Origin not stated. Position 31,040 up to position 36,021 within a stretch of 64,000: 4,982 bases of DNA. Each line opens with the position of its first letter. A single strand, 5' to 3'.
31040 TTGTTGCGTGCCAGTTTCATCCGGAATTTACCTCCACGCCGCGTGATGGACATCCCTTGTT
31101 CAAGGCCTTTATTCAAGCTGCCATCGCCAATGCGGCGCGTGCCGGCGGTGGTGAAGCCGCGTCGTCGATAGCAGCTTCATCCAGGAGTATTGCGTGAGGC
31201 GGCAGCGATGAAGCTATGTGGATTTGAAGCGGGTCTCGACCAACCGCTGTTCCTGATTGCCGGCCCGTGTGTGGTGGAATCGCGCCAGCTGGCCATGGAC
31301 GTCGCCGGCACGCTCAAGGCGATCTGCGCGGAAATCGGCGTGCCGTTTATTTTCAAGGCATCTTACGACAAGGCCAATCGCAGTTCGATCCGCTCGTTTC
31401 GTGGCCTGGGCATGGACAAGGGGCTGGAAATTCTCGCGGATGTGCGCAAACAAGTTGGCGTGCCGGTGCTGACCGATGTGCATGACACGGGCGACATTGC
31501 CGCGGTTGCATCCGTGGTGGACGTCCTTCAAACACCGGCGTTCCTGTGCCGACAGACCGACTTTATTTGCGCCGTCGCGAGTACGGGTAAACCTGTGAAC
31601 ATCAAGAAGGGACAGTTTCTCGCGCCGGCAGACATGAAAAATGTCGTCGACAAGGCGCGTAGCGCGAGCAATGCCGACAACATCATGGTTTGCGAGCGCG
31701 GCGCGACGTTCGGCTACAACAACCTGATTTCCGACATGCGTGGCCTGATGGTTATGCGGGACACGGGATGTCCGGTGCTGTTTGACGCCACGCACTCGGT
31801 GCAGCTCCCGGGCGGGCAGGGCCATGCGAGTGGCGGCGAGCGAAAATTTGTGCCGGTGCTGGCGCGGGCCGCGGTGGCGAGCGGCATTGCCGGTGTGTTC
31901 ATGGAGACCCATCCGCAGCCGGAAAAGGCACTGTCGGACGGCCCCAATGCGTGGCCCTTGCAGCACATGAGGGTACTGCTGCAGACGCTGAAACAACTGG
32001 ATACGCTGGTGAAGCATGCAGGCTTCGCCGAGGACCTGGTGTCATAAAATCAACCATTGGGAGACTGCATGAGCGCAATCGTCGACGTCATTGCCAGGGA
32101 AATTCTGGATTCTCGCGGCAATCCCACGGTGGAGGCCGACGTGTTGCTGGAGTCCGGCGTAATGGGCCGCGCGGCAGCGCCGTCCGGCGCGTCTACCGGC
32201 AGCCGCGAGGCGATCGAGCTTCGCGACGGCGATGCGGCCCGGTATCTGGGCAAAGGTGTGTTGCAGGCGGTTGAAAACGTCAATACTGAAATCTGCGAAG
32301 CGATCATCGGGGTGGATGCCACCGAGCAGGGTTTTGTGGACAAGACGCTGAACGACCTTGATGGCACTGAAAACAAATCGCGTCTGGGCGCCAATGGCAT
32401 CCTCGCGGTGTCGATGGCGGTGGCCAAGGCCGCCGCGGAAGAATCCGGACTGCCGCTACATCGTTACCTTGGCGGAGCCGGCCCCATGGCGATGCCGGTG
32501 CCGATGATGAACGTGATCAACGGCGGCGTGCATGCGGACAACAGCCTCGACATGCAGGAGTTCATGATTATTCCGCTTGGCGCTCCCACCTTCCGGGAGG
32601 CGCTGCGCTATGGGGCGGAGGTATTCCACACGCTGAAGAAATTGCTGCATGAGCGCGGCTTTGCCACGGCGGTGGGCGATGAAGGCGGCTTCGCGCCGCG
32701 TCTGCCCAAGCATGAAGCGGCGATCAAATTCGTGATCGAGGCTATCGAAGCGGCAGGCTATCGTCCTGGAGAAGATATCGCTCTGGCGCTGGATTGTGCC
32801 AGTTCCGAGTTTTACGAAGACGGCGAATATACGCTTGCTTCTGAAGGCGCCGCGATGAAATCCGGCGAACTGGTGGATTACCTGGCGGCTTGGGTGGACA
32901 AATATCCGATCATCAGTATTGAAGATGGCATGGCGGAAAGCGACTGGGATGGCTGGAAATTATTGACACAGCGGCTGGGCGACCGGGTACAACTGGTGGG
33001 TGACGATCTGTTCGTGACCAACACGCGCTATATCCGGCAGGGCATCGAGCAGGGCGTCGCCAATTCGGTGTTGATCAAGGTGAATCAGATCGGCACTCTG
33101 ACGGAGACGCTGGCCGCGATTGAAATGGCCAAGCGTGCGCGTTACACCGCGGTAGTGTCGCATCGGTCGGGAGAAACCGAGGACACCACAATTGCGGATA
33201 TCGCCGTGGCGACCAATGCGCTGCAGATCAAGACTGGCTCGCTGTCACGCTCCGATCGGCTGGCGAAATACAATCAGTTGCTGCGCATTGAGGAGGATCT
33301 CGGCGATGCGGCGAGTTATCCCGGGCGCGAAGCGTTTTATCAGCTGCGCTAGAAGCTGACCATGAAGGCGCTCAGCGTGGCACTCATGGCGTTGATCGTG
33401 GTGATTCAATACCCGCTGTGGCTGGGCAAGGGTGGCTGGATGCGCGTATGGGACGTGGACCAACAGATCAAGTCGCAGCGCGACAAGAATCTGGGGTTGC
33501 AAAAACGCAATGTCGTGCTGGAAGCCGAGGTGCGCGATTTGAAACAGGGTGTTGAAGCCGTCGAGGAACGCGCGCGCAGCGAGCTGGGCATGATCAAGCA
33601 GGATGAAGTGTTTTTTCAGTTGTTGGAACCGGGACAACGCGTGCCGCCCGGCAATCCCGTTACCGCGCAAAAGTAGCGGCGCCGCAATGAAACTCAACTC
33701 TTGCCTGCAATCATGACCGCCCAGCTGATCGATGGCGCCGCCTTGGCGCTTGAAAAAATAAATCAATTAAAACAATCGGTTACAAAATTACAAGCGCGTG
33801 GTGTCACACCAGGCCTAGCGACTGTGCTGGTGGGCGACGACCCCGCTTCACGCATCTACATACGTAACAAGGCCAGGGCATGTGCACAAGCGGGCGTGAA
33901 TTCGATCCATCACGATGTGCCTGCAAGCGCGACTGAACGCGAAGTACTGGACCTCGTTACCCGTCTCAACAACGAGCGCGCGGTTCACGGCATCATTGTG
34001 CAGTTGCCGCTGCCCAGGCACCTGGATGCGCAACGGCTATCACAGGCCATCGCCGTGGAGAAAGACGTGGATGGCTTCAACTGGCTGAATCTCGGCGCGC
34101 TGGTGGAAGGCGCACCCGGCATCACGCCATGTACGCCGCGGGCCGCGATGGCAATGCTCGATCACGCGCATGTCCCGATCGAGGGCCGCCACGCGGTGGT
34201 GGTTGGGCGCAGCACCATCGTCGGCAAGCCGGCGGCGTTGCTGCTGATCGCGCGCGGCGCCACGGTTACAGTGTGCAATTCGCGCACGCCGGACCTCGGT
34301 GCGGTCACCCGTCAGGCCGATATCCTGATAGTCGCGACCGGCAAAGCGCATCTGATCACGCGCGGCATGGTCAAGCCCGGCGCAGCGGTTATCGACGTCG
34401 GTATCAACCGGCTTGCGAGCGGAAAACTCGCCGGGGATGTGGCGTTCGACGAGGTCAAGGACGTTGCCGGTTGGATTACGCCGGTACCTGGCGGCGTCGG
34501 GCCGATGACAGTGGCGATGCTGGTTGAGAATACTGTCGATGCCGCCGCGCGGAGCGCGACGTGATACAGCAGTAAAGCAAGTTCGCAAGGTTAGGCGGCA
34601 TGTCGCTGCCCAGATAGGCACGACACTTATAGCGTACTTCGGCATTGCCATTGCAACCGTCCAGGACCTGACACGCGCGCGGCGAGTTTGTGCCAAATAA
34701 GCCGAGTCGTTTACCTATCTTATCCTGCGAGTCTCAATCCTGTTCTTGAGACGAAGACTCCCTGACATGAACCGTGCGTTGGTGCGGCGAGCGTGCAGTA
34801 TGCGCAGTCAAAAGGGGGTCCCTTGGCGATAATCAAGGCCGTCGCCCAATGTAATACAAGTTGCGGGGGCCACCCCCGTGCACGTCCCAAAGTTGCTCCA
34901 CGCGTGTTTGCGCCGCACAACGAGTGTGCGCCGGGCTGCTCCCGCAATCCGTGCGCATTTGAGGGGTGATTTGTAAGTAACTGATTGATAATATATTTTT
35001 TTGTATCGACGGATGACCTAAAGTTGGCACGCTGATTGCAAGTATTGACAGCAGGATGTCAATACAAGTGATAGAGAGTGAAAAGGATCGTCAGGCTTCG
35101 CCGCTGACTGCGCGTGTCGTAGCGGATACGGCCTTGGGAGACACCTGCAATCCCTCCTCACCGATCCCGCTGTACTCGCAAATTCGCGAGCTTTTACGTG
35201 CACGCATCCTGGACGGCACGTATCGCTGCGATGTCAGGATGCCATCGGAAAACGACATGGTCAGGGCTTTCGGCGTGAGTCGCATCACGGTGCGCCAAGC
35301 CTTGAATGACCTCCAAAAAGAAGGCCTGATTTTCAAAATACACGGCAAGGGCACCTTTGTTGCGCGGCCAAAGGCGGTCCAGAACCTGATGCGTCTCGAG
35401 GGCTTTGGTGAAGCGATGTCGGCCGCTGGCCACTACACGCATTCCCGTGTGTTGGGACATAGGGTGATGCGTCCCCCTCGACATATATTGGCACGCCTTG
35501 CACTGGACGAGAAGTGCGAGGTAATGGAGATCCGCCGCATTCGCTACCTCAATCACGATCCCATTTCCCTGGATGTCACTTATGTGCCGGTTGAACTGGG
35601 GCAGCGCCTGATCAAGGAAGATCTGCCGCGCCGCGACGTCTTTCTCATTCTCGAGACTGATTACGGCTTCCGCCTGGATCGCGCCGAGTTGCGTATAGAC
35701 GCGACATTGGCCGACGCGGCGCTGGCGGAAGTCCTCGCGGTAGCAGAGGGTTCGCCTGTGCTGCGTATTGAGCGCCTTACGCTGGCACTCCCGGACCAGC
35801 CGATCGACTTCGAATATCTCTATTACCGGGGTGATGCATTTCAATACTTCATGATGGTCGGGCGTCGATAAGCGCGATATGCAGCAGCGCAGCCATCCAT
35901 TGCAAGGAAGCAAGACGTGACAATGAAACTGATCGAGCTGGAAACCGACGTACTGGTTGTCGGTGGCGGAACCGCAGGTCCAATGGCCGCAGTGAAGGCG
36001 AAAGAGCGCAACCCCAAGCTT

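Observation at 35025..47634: Ten-gene accessory operon combining an AprAB-like flavo-FeS enzyme, HEAT protein, cysteine-depleted ferredoxin, NitT/TauT ABC importer, a 1306-aa NfnAB-like fusion and an LLM monooxygenase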

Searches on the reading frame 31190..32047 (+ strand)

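Call 44: search_protein_families(library=ncbifam, proteins=[window:31190-32047:+], max_evalue=1e-10)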
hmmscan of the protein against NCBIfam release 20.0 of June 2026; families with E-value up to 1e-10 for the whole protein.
window:31190-32047:+ (285 aa): 8 families
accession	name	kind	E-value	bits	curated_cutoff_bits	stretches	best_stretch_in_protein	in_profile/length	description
NF003543.0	PRK05198.1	equivalog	2.7e-131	436.6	242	1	6-275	4-272/273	3-deoxy-8-phosphooctulonate synthase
TIGR01362.1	KDO8P_synth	equivalog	7.5e-121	402.2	314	1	19-275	2-257/258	3-deoxy-8-phosphooctulonate synthase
NF009109.0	PRK12457.1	equivalog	8.9e-101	336.8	457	1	13-276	10-274/281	3-deoxy-8-phosphooctulonate synthase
NF006421.0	PRK08673.1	subfamily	1.2e-38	133.2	335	1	5-276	81-335/338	3-deoxy-7-phosphoheptulonate synthase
NF009933.0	PRK13396.1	subfamily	2e-34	119.1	486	1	15-275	97-342/352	3-deoxy-7-phosphoheptulonate synthase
TIGR01361.1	DAHP_synth_Bsub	equivalog_domain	1.2e-31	110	267.75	1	12-268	19-258/260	3-deoxy-7-phosphoheptulonate synthase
NF041229.1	BagF_FevY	exception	1.6e-29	103.1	700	1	21-262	92-317/340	phospho-2-dehydro-3-deoxyheptonate aldolase BagF/FevY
NF009239.0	PRK12595.1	equivalog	1.3e-27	96.7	279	1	11-272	111-355/360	bifunctional 3-deoxy-7-phosphoheptulonate synthase/chorismate mutase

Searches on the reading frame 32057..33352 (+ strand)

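Call 44: search_protein_families(library=ncbifam, proteins=[window:32057-33352:+], max_evalue=1e-10)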
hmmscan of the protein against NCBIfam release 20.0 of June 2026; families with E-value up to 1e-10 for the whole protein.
window:32057-33352:+ (431 aa): 2 families
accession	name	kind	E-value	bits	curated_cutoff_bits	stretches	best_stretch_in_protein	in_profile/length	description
TIGR01060.2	eno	equivalog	8.8e-208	690.1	300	1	8-429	1-424/425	phosphopyruvate hydratase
NF006223.0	PRK08350.1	equivalog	3.1e-29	102.3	624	1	5-155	1-136/341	hypothetical protein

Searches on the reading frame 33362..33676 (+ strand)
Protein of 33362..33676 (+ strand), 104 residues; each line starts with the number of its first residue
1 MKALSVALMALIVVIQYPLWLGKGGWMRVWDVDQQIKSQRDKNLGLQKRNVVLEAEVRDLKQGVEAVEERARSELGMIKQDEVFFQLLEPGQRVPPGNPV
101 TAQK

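Call 44: search_protein_families(library=ncbifam, proteins=[window:33362-33676:+], max_evalue=1e-10)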
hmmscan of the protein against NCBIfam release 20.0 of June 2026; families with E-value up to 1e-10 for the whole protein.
window:33362-33676:+ (104 aa): 1 family
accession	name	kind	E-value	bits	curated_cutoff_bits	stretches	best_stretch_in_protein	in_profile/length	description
NF002058.0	PRK00888.1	equivalog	9.5e-40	134.9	101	1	1-100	1-100/111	cell division protein FtsB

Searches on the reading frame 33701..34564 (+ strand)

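Call 44: search_protein_families(library=ncbifam, proteins=[window:33701-34564:+], max_evalue=1e-10)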
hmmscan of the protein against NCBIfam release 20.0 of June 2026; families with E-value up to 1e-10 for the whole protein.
window:33701-34564:+ (287 aa): 30 families (the best 25 are shown)
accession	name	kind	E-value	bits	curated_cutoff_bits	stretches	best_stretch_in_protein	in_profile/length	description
NF010786.0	PRK14189.1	subfamily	5.7e-118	393.1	421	1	5-286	1-282/285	bifunctional methylenetetrahydrofolate dehydrogenase/methenyltetrahydrofolate cyclohydrolase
NF010785.0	PRK14188.1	subfamily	1e-105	353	396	1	5-286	1-290/297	bifunctional methylenetetrahydrofolate dehydrogenase/methenyltetrahydrofolate cyclohydrolase FolD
NF010776.0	PRK14179.1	equivalog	6.2e-104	347.1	445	1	7-286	2-282/284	bifunctional methylenetetrahydrofolate dehydrogenase/methenyltetrahydrofolate cyclohydrolase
NF010775.0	PRK14178.1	equivalog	7.2e-102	340.4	465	1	9-284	2-273/279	bifunctional methylenetetrahydrofolate dehydrogenase/methenyltetrahydrofolate cyclohydrolase FolD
NF008058.0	PRK10792.1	equivalog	5.1e-101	337.4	355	1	5-284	1-281/285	bifunctional methylenetetrahydrofolate dehydrogenase/methenyltetrahydrofolate cyclohydrolase FolD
NF010783.0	PRK14186.1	equivalog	1.4e-100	336.2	333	1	7-284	2-284/297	bifunctional methylenetetrahydrofolate dehydrogenase/methenyltetrahydrofolate cyclohydrolase FolD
NF010787.0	PRK14191.1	equivalog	4.8e-99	331.1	423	1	8-284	2-279/285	bifunctional methylenetetrahydrofolate dehydrogenase/methenyltetrahydrofolate cyclohydrolase FolD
NF010781.0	PRK14184.1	equivalog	1.7e-96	322.7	438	1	8-282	2-280/286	bifunctional 5,10-methylene-tetrahydrofolate dehydrogenase/ 5,10-methylene-tetrahydrofolate cyclohydrolase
NF010780.0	PRK14183.1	equivalog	1.2e-94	316.7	480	1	8-285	2-280/283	bifunctional 5,10-methylene-tetrahydrofolate dehydrogenase/ 5,10-methylene-tetrahydrofolate cyclohydrolase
NF010773.0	PRK14176.1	equivalog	9.2e-94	314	437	1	6-284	7-285/287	bifunctional 5,10-methylene-tetrahydrofolate dehydrogenase/ 5,10-methylene-tetrahydrofolate cyclohydrolase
NF010770.0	PRK14173.1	equivalog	9.4e-93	310.5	411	1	5-285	1-281/287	bifunctional 5,10-methylene-tetrahydrofolate dehydrogenase/ 5,10-methylene-tetrahydrofolate cyclohydrolase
NF010789.1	PRK14193.1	equivalog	1.2e-92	310.1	401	1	6-284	1-280/281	bifunctional methylenetetrahydrofolate dehydrogenase/methenyltetrahydrofolate cyclohydrolase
NF010790.0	PRK14194.1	equivalog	8.8e-91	304.2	508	1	5-284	2-284/301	bifunctional methylenetetrahydrofolate dehydrogenase/methenyltetrahydrofolate cyclohydrolase FolD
NF010767.0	PRK14170.1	equivalog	5.4e-89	298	559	1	8-284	3-279/284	bifunctional methylenetetrahydrofolate dehydrogenase/methenyltetrahydrofolate cyclohydrolase FolD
NF010779.0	PRK14182.1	equivalog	9.1e-89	297.3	537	1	8-286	2-281/282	bifunctional 5,10-methylene-tetrahydrofolate dehydrogenase/ 5,10-methylene-tetrahydrofolate cyclohydrolase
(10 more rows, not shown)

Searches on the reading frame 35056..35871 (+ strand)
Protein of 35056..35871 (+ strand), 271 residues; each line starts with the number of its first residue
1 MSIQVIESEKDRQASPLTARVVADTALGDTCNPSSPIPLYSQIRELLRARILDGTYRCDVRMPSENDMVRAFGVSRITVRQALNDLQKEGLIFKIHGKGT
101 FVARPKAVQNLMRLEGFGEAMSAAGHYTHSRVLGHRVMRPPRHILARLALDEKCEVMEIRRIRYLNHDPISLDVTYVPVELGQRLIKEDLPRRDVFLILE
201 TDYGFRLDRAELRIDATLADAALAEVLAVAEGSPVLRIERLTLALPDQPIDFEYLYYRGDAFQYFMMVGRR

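Call 3: search_protein_families(library=pfam, proteins=[window:35056-35871:+], max_evalue=0.01)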
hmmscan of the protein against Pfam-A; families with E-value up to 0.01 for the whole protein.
window:35056-35871:+ (271 aa): 5 families
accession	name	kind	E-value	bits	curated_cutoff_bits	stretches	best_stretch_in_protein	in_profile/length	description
PF07702.18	UTRA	-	1.3e-33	116.2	23.8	1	124-263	2-141/141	UTRA domain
PF00392.27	GntR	-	7.1e-20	70.9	27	1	39-102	1-64/64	Bacterial regulatory proteins, gntR family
PF08220.18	HTH_DeoR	-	1.7e-05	24.9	21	1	66-97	18-49/57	DeoR-like helix-turn-helix domain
PF13545.12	HTH_Crp_2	-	0.0008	19.8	27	1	64-102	24-61/70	Crp-like helix-turn-helix domain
PF06163.17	DUF977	-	0.00093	19.7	22.1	1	42-101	8-65/134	Bacterial protein of unknown function (DUF977)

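Call 4: search_protein_families(library=ncbifam, proteins=[window:35056-35871:+], max_evalue=0.01)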
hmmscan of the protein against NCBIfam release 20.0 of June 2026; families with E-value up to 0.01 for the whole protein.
window:35056-35871:+ (271 aa): 32 families (the best 25 are shown)
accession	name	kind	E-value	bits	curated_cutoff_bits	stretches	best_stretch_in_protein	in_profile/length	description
NF041547.1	GntR_LSA1692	equivalog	3.3e-40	138.2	275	1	39-267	2-229/233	GntR family transcriptional regulator, LSA1692 subfamily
TIGR02018.2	his_ut_repres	equivalog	1.2e-39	136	220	1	40-263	1-221/226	histidine utilization transcriptional repressor HutC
NF008491.0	PRK11402.1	subfamily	1.4e-38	132.8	269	1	33-260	6-232/243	GntR family transcriptional regulator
NF052441.1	TransRegRv0792c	equivalog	6.3e-32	110.8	400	1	37-270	15-248/260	Rv0792c family HTH-type transcriptional regulator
TIGR03337.1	phnR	equivalog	6.3e-31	107.8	296.75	1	40-263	3-225/231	phosphonate utilization transcriptional regulator PhnR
NF007292.0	PRK09764.1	equivalog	2e-29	102.5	281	1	37-264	4-230/240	GntR family transcriptional regulator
TIGR02325.1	C_P_lyase_phnF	equivalog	9.7e-29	100.6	156.8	1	33-266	3-236/238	phosphonate metabolism transcriptional regulator PhnF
TIGR02404.1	trehalos_R_Bsub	equivalog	2e-24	86.5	211.95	1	40-263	2-226/233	trehalose operon repressor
NF011575.0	PRK14999.1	equivalog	5.3e-22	78.3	424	1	33-244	7-216/241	histidine utilization repressor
NF052282.1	PLP_TF_PdxR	equivalog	4.4e-14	52.4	320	1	38-109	1-72/448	MocR-like pyridoxine biosynthesis transcription factor PdxR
NF007486.0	PRK10079.1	equivalog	7.9e-14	52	363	1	35-244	9-216/241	phosphonate metabolism transcriptional regulator PhnF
NF047563.1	modulin_PmtR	equivalog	2.2e-13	50.3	200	1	34-104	8-78/125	PSM export ABC transporter transcriptional regulator PmtR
NF052290.2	MocR_like_YczR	exception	5.8e-13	48.3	487.4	1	32-109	15-90/458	MocR-like transcription factor YczR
NF003011.0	PRK03837.1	subfamily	6.2e-10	39.1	260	1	39-120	14-95/241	transcriptional regulator NanR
NF052281.1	rhizopine_MocR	equivalog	8.2e-09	34.6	650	1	33-109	13-89/479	rhizopine catabolism transcriptional regulator MocR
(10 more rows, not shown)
